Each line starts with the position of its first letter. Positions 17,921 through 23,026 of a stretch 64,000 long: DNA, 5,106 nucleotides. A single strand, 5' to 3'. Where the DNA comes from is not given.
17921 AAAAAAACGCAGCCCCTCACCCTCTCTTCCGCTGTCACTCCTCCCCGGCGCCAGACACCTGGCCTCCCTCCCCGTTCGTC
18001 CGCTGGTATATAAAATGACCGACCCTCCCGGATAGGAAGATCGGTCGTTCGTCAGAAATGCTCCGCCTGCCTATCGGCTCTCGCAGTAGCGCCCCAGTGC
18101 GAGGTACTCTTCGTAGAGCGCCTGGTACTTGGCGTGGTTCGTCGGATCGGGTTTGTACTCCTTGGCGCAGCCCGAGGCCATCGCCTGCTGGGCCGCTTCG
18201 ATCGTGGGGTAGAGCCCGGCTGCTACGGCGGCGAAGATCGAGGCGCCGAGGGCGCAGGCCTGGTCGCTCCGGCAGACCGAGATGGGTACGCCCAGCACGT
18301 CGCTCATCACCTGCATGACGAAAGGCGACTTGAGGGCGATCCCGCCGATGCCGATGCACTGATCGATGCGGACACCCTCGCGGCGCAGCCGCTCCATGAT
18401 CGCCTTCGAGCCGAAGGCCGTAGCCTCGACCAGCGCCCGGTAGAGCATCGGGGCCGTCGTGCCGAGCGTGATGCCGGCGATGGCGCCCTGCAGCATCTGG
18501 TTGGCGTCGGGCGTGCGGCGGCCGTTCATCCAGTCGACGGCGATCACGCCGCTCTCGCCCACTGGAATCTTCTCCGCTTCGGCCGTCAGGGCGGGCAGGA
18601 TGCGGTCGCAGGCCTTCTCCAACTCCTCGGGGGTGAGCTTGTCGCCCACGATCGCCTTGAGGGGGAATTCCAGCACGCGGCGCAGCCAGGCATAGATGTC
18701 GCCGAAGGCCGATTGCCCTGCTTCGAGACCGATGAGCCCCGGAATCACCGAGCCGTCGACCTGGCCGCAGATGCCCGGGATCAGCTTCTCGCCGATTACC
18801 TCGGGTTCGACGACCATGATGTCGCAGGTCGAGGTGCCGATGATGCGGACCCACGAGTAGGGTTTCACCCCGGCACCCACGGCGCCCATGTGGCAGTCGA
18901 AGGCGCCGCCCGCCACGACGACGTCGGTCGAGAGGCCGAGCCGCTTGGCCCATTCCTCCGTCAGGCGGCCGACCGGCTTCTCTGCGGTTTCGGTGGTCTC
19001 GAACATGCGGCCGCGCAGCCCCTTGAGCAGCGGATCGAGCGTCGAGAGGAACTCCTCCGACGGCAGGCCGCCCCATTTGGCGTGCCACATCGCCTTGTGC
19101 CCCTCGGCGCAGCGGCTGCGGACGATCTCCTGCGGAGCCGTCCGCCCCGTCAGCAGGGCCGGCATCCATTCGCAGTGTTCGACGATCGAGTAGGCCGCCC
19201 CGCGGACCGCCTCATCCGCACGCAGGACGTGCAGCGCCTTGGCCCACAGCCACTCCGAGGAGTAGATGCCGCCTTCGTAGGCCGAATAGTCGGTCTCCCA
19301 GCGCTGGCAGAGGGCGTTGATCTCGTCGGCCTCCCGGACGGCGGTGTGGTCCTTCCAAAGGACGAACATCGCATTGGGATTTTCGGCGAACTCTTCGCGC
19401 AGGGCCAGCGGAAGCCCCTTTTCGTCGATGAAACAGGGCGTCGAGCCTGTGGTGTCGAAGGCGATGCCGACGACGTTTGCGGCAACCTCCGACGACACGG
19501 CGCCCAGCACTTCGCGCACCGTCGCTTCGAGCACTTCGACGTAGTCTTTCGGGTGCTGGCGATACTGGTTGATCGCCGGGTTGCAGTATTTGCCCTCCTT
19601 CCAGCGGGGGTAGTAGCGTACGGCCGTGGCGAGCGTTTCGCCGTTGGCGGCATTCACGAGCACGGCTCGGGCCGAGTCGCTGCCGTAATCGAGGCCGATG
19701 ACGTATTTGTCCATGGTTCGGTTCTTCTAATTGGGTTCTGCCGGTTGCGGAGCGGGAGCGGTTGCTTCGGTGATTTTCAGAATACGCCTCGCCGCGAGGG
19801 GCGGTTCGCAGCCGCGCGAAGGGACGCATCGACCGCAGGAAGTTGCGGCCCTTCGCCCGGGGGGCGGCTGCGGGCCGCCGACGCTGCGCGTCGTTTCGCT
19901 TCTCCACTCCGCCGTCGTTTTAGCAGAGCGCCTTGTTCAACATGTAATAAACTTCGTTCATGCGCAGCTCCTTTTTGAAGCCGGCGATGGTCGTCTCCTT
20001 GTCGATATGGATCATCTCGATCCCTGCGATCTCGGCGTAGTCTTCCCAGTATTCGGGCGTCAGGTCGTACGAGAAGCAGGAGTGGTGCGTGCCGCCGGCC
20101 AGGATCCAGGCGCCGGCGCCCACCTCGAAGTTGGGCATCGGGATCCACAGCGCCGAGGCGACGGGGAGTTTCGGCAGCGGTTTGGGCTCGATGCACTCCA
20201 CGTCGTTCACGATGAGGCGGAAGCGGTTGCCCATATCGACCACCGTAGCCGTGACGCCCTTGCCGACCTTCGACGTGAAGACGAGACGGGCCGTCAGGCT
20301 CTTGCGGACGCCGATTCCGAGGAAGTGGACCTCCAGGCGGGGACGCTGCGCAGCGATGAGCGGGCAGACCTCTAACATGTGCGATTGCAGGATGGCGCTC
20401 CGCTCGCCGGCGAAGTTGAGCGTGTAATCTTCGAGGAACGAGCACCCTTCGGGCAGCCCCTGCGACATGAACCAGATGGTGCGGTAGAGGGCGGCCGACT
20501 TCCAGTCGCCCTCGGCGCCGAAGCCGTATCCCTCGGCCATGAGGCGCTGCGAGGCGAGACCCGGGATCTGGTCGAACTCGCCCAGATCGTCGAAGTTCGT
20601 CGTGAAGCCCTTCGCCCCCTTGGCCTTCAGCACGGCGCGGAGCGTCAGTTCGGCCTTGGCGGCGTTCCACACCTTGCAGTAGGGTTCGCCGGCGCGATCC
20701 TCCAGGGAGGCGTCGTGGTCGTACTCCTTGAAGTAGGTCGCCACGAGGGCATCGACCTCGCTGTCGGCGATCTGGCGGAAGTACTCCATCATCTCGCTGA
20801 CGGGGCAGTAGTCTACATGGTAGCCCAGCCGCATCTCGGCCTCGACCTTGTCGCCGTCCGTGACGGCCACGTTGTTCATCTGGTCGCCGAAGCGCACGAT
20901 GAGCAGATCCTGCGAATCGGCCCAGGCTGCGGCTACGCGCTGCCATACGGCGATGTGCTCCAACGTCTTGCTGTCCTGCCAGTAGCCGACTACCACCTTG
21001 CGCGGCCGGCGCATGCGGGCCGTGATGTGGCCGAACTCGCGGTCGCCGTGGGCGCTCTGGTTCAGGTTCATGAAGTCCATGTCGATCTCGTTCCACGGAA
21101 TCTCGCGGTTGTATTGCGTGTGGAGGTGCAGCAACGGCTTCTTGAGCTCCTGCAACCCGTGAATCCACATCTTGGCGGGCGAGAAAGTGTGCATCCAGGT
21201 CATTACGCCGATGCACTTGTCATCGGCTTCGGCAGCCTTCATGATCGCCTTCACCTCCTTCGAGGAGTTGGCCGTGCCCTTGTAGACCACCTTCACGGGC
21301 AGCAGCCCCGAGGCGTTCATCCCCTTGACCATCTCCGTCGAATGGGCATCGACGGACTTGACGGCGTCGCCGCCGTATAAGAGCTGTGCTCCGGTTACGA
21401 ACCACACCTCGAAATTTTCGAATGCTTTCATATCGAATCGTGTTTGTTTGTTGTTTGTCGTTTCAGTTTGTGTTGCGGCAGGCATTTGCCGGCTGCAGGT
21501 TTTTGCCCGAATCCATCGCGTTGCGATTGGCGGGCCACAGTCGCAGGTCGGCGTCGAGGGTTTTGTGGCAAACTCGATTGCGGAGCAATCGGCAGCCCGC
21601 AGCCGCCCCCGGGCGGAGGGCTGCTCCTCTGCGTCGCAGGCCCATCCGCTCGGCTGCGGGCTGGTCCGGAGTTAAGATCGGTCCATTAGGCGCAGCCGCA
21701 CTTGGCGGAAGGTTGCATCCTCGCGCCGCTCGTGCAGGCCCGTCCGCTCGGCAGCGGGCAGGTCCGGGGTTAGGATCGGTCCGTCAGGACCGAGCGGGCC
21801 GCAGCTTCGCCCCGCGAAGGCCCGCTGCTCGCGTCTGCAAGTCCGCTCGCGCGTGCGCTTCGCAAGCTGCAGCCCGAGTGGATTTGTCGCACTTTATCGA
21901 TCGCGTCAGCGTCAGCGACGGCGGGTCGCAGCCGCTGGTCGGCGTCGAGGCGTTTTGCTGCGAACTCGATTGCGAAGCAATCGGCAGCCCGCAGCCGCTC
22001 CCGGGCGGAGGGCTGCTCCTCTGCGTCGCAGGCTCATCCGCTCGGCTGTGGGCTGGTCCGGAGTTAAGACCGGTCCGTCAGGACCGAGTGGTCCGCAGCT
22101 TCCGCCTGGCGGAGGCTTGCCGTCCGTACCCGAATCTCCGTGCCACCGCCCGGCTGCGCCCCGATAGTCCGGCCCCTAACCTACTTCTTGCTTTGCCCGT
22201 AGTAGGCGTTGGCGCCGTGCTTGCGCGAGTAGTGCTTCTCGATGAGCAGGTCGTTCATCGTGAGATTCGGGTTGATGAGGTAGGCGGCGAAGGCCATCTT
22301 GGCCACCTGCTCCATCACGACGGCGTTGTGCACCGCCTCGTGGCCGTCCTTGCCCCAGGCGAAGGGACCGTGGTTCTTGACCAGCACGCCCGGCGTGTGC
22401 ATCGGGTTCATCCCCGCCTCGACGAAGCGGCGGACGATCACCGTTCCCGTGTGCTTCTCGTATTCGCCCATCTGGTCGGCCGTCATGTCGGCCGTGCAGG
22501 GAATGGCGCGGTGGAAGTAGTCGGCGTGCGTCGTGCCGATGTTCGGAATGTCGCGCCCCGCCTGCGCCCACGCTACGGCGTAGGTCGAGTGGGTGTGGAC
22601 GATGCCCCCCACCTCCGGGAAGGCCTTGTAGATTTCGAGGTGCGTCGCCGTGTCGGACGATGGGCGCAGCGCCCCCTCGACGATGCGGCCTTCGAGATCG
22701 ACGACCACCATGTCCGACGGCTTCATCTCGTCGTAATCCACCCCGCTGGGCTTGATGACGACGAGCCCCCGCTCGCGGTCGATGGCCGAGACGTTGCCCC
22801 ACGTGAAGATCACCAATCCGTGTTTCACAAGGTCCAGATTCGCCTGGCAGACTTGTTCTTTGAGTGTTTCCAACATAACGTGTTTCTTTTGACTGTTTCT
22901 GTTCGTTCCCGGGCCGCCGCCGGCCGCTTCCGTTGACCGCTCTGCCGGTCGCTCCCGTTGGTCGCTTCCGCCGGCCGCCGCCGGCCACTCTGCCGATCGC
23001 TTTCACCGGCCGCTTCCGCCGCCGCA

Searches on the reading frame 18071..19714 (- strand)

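Call 9: search_protein_families(library=ncbifam, proteins=[window:18071-19714:-])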
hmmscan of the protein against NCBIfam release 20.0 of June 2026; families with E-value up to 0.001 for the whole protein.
window:18071-19714:- (547 aa): 10 families
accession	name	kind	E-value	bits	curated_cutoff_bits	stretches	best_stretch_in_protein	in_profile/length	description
NF003154.0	PRK04123.1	equivalog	1.6e-223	743.4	428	1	2-544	3-537/554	ribulokinase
TIGR01234.1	L-ribulokinase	equivalog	3.4e-189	630.1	583.25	1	3-545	1-531/536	ribulokinase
TIGR01315.1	5C_CHO_kinase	subfamily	1.6e-44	152.6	408.7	1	5-540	2-533/541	FGGY family pentulose kinase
TIGR01312.1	XylB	equivalog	1.2e-40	139.5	380.25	2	374-540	314-479/481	xylulokinase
NF008187.0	PRK10939.1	equivalog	1.1e-24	86.9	528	1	232-539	203-498/521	autoinducer-2 kinase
TIGR01311.1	glycerol_kin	equivalog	4.9e-18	64.7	590.35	1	387-531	338-481/496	glycerol kinase GlpK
NF000756.0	PRK00047.1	subfamily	3.6e-17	61.8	498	1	387-530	340-481/502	glycerol kinase GlpK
TIGR02628.1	fuculo_kin_coli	equivalog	9e-17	61.2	470.9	1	232-514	198-457/465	L-fuculokinase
TIGR01314.1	gntK_FGGY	equivalog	1.4e-16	60.1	648.55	1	250-544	214-493/505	gluconokinase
NF011601.0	PRK15027.1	equivalog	1.2e-11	43.7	912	1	373-537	310-472/484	xylulokinase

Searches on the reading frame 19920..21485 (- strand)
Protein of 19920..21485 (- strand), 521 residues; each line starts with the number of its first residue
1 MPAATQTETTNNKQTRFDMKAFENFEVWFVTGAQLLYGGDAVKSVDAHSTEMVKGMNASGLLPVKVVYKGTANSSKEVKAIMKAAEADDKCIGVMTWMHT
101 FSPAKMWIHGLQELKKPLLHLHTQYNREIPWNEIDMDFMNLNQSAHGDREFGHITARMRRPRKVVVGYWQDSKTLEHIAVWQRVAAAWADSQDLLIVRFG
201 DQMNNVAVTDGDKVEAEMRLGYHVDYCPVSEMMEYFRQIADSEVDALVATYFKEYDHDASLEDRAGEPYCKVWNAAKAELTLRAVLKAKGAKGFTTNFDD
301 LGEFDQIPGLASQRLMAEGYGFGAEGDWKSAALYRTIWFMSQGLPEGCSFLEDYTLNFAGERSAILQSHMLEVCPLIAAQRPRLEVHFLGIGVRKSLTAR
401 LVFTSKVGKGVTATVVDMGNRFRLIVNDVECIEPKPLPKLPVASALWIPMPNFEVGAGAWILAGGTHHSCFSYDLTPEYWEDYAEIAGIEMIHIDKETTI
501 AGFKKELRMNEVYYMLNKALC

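Call 9: search_protein_families(library=ncbifam, proteins=[window:19920-21485:-])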
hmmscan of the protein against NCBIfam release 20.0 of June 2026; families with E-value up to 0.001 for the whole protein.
window:19920-21485:- (521 aa): 1 family
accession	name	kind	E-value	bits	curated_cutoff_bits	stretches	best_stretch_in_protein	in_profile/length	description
NF002795.0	PRK02929.1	equivalog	3.6e-229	761.6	622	1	19-517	1-498/499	L-arabinose isomerase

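Call 22: find_encoding_contigs(protein=window:19920-21485:-, flank=10000, max_places=10)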
Protein window:19920-21485:- (521 aa): no gene with exactly this product is on record in the collection.

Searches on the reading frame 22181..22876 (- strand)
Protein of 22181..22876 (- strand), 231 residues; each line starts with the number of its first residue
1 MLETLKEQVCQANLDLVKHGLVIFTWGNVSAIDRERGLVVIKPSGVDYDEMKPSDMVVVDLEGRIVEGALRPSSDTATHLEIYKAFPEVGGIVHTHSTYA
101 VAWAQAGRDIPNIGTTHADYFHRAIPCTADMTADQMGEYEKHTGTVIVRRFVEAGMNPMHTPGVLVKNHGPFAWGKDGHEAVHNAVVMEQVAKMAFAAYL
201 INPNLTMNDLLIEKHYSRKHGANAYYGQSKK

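Call 10: search_protein_families(library=ncbifam, proteins=[window:22181-22876:-])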
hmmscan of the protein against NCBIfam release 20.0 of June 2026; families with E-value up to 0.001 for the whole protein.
window:22181-22876:- (231 aa): 28 families (the best 25 are shown)
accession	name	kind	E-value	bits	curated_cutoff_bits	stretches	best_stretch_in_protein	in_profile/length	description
NF006047.0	PRK08193.1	subfamily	3.8e-113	376.7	257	1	1-228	1-230/231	L-ribulose-5-phosphate 4-epimerase AraD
NF009003.0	PRK12348.1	subfamily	1.1e-112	375.2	331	1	2-228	1-227/228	L-ribulose-5-phosphate 4-epimerase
TIGR00760.1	araD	equivalog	4e-109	363.2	389.1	1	1-228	1-228/228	L-ribulose-5-phosphate 4-epimerase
NF009625.0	PRK13145.1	equivalog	1e-102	342.7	369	1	2-229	5-234/235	L-ribulose-5-phosphate 4-epimerase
NF009002.0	PRK12347.1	subfamily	5.5e-102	339.9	386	1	1-228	1-231/231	L-ribulose-5-phosphate 4-epimerase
NF009691.0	PRK13213.1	equivalog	9.5e-89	296.8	489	1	1-228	1-231/231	L-ribulose-5-phosphate 4-epimerase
NF005123.0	PRK06557.1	subfamily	1.8e-65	220.7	251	1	1-228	8-222/223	L-ribulose-5-phosphate 4-epimerase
NF005302.0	PRK06833.1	equivalog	6.4e-29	101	264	1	2-204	3-193/214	L-fuculose-phosphate aldolase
NF053831.1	RU1PAldHalo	equivalog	1.5e-26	93.1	300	1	6-202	6-186/208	ribulose-1-phosphate aldolase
NF004527.0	PRK05874.1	equivalog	1.6e-22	80.1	308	1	6-200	8-191/218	L-fuculose-phosphate aldolase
TIGR03328.1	salvage_mtnB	equivalog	5.4e-22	78.2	137.05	1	11-102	3-94/194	methylthioribulose 1-phosphate dehydratase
NF005984.0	PRK08087.1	subfamily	3.4e-19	69.4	264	1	4-198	5-184/215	L-fuculose-phosphate aldolase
NF043034.1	OxoTetrPhDc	equivalog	3.8e-18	66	250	1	4-104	4-102/205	3-oxo-tetronate 4-phosphate decarboxylase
NF006672.0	PRK09220.1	equivalog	5e-18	65.2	226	1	5-101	11-106/209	methylthioribulose 1-phosphate dehydratase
NF040649.1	FucA_Meth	equivalog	5.1e-18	65.6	250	1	16-198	13-176/179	L-fuculose phosphate aldolase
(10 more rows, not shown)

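Call 23: find_encoding_contigs(protein=window:22181-22876:-, flank=10000, max_places=10)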
Protein window:22181-22876:- (231 aa): 24 contigs read that carry it; 6 places shown.
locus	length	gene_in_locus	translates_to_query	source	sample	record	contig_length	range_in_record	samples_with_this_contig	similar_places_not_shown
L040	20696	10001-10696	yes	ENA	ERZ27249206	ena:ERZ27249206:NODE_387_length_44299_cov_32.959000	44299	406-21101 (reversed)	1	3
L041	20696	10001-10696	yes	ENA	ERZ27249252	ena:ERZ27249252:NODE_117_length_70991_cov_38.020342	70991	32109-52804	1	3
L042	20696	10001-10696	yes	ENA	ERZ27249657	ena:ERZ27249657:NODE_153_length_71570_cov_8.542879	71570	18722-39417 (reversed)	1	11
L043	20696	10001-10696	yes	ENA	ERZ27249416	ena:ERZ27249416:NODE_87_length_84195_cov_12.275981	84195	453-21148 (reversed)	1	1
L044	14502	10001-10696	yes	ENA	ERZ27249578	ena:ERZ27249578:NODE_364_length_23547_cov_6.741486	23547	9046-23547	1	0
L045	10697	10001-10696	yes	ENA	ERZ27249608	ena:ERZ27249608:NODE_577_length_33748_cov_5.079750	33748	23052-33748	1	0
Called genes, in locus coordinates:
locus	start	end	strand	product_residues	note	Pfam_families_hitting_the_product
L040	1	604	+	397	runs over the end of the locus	PF14281:PDDEXK_4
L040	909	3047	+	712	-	PF04851:ResIII, PF17757:UvrB_inter, PF27431:UvrB_3rd, PF00271:Helicase_C, PF12344:UvrB, PF02151:UVR (weak)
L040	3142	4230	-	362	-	-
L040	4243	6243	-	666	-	-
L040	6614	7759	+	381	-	PF01263:Aldose_epim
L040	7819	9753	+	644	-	PF00474:SSF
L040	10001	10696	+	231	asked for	PF00596:Aldolase_II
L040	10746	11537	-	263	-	-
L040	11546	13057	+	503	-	PF02610:AraA_N, PF24856:AraA_central, PF11762:Arabinose_Iso_C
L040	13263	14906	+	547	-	PF00370:FGGY_N (faint), PF02782:FGGY_C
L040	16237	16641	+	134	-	-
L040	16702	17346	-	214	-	-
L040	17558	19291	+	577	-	PF01336:tRNA_anti-codon, PF00152:tRNA-synt_2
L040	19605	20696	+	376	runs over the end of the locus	PF00121:TIM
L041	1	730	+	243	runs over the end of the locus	-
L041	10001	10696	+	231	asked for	PF00596:Aldolase_II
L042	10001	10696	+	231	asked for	PF00596:Aldolase_II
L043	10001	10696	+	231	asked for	PF00596:Aldolase_II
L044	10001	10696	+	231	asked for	PF00596:Aldolase_II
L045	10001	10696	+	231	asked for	PF00596:Aldolase_II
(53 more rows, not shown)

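Call 51: list_cluster_members(proteins=[window:22181-22876:-, window:7656-9308:+, window:13782-15515:-])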
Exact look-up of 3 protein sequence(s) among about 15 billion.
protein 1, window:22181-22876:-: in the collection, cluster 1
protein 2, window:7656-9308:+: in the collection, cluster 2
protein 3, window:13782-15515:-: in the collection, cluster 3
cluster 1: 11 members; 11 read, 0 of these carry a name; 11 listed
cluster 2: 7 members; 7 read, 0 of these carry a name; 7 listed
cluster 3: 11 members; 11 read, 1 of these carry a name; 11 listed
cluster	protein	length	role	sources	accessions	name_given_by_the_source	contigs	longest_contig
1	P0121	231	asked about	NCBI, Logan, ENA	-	-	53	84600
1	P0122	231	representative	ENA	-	-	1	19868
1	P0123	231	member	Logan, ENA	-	-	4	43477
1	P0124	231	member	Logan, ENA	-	-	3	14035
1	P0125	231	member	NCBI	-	-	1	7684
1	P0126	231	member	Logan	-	-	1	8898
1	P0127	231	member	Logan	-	-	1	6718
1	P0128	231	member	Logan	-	-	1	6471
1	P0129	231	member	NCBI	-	-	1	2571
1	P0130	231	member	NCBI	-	-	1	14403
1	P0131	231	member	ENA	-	-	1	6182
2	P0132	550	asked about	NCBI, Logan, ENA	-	-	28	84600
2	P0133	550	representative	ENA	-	-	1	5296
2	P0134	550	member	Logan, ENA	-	-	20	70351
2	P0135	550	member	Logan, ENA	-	-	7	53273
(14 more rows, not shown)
